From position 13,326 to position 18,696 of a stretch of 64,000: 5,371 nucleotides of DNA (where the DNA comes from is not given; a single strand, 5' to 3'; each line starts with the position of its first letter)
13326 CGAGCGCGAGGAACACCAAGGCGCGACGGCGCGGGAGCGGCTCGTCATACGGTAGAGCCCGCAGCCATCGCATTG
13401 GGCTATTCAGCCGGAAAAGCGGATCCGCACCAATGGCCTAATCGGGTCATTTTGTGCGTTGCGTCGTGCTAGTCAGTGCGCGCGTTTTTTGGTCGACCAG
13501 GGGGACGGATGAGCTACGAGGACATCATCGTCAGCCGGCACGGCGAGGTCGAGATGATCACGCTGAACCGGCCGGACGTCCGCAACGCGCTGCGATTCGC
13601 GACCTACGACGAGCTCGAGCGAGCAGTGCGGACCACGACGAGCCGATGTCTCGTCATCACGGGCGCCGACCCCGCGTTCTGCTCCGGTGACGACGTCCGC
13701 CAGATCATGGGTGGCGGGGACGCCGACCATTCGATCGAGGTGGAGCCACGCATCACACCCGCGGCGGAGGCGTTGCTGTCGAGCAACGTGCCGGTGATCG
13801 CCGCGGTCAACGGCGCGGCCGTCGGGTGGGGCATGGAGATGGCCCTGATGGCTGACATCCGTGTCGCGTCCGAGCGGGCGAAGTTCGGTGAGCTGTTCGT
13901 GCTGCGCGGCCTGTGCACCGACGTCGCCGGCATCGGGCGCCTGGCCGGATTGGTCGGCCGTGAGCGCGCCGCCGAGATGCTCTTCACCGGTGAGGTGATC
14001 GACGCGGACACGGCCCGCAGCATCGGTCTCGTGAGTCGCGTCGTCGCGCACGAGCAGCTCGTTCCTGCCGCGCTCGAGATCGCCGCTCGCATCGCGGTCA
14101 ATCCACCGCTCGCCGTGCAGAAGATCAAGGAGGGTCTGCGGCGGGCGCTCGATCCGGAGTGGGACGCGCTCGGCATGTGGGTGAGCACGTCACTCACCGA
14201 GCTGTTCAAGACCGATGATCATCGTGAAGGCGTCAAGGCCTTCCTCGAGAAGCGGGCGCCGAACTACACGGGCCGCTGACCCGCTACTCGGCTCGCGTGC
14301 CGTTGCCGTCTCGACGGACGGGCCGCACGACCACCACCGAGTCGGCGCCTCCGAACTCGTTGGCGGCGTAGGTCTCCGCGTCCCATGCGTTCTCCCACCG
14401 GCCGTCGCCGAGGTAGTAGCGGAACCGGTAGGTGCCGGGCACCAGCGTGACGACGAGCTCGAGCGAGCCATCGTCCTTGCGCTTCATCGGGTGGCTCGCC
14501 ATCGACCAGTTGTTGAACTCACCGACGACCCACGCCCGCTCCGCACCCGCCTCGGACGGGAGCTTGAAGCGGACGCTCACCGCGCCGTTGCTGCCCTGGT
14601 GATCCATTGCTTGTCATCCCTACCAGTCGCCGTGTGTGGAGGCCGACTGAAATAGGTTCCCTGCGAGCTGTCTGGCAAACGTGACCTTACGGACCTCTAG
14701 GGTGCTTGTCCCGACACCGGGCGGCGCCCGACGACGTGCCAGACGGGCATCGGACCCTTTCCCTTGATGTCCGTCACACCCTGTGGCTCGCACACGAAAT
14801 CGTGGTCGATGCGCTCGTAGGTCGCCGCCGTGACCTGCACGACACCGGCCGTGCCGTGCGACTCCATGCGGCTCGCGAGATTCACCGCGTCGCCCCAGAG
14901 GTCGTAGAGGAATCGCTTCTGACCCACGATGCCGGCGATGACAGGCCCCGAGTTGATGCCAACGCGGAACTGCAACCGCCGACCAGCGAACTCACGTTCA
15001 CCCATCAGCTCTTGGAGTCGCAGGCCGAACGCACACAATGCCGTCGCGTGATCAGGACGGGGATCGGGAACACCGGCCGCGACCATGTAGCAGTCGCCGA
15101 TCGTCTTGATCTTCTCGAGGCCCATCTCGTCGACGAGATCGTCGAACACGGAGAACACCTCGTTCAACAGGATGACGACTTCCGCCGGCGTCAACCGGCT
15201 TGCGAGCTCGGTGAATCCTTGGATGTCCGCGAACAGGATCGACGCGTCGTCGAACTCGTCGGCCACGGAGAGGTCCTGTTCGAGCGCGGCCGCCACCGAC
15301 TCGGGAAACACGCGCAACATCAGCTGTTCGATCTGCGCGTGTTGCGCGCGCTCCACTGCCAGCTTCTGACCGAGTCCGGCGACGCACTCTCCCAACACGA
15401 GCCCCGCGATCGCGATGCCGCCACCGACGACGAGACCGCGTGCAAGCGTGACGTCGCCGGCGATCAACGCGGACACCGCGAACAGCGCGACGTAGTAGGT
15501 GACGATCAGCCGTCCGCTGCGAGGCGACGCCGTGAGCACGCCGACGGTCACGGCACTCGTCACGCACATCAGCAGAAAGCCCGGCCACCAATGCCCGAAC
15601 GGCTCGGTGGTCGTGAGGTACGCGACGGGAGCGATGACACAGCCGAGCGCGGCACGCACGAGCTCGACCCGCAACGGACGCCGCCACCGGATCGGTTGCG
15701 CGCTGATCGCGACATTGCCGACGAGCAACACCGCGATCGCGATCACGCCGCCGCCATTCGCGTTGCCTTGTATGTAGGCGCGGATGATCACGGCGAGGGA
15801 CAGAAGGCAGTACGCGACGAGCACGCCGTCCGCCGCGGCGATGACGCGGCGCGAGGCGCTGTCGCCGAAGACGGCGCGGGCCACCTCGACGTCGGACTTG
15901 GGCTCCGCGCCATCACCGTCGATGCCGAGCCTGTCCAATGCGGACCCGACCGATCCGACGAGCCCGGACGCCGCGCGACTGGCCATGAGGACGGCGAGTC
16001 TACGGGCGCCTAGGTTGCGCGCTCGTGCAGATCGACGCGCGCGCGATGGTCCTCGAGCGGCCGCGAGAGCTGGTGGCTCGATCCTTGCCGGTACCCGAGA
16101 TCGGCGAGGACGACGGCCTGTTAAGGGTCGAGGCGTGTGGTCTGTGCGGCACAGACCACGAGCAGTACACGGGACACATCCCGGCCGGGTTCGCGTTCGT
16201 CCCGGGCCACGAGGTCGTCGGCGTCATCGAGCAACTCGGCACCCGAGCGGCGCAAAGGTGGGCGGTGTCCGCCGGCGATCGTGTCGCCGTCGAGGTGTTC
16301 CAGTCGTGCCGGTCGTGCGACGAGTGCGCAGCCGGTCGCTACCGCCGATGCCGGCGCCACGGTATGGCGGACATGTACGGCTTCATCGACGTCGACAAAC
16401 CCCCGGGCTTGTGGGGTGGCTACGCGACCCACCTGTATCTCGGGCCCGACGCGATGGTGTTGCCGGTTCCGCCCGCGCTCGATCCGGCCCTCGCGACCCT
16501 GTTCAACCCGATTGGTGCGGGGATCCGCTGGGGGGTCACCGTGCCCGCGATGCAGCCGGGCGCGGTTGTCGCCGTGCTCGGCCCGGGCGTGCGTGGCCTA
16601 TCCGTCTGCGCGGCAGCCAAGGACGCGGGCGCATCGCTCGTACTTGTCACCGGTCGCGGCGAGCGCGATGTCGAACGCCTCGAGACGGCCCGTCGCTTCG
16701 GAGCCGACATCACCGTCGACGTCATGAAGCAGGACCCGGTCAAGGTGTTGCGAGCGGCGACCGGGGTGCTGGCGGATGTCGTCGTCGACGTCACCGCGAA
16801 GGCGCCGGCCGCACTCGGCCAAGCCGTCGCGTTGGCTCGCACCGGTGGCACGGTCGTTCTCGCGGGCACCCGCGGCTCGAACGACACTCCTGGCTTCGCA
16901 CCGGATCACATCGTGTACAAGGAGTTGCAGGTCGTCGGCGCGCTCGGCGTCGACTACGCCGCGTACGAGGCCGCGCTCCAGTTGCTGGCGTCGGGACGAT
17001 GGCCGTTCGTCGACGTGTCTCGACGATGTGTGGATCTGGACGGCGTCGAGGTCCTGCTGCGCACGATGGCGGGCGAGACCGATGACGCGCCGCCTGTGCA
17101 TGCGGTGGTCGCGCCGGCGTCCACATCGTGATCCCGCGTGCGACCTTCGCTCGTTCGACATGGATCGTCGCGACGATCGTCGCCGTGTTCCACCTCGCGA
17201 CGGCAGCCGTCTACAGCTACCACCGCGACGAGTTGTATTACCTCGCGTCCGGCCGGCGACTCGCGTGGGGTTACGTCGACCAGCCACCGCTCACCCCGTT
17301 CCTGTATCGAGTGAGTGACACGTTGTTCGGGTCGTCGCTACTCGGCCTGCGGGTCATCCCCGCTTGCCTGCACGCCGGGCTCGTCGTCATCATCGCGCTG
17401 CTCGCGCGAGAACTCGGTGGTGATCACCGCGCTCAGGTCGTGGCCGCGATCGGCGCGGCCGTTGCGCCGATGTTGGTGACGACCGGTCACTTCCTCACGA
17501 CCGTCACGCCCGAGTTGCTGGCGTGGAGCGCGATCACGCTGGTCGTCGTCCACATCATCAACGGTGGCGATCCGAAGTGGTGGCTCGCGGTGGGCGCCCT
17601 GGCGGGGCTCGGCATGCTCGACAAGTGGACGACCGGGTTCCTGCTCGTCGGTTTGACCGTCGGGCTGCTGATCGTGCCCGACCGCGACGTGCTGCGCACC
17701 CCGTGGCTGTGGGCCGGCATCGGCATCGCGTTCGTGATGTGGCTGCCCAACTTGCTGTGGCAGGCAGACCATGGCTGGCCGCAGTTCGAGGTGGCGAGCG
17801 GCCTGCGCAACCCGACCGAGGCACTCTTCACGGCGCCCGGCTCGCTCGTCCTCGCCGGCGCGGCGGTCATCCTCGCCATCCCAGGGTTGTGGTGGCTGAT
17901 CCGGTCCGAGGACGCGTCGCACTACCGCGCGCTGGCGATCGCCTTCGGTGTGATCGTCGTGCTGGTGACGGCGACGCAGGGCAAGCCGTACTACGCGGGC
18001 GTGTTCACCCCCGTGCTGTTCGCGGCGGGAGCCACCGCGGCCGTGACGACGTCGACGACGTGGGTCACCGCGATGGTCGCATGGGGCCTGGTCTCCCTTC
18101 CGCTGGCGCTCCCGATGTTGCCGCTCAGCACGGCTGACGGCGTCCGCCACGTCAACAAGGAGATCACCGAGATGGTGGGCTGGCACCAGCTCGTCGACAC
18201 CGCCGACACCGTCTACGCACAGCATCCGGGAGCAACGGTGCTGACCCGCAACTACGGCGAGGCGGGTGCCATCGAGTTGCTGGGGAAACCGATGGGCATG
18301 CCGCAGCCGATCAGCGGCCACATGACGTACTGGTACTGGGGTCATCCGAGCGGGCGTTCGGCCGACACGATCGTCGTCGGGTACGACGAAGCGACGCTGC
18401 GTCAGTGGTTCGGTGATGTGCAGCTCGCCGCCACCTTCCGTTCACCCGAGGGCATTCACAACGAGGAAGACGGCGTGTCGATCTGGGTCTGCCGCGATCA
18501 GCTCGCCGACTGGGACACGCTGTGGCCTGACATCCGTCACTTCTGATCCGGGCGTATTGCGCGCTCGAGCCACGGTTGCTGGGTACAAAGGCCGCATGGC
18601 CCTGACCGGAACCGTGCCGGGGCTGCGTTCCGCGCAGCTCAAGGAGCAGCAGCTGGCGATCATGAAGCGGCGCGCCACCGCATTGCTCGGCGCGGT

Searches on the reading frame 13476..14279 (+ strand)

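Call 54: search_protein_families(library=pfam, proteins=[window:13476-14279:+], max_evalue=0.0001)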
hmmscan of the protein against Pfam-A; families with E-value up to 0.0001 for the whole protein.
window:13476-14279:+ (267 aa): 2 families
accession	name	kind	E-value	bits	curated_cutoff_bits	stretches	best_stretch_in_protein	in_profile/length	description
PF00378.25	ECH_1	-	1.7e-53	182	27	1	24-266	5-250/251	Enoyl-CoA hydratase/isomerase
PF16113.10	ECH_2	-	1.2e-18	68.1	27.2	1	26-203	2-185/335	Enoyl-CoA hydratase/isomerase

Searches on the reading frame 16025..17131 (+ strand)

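Call 53: search_protein_families(library=pfam, proteins=[window:16025-17131:+], max_evalue=0.0001)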
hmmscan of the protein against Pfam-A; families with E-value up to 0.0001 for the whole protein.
window:16025-17131:+ (368 aa): 3 families
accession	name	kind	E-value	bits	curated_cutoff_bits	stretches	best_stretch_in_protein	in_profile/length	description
PF08240.17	ADH_N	-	6e-21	75.1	23.5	1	28-149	2-103/104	Alcohol dehydrogenase GroES-like domain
PF00107.32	ADH_zinc_N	-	4.1e-20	72.5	31.8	1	191-322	3-128/129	Zinc-binding dehydrogenase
PF16912.11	Glu_dehyd_C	-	2.7e-06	27.4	34.9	1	181-325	33-177/211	Glucose dehydrogenase C-terminus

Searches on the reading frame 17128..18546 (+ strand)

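Call 53: search_protein_families(library=pfam, proteins=[window:17128-18546:+], max_evalue=0.0001)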
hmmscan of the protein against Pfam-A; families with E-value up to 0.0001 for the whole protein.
window:17128-18546:+ (472 aa): 1 family
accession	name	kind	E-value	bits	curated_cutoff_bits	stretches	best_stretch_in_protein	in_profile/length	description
PF13231.12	PMT_2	-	1.1e-24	87.9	26.1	1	51-211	1-160/160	Dolichyl-phosphate-mannose-protein mannosyltransferase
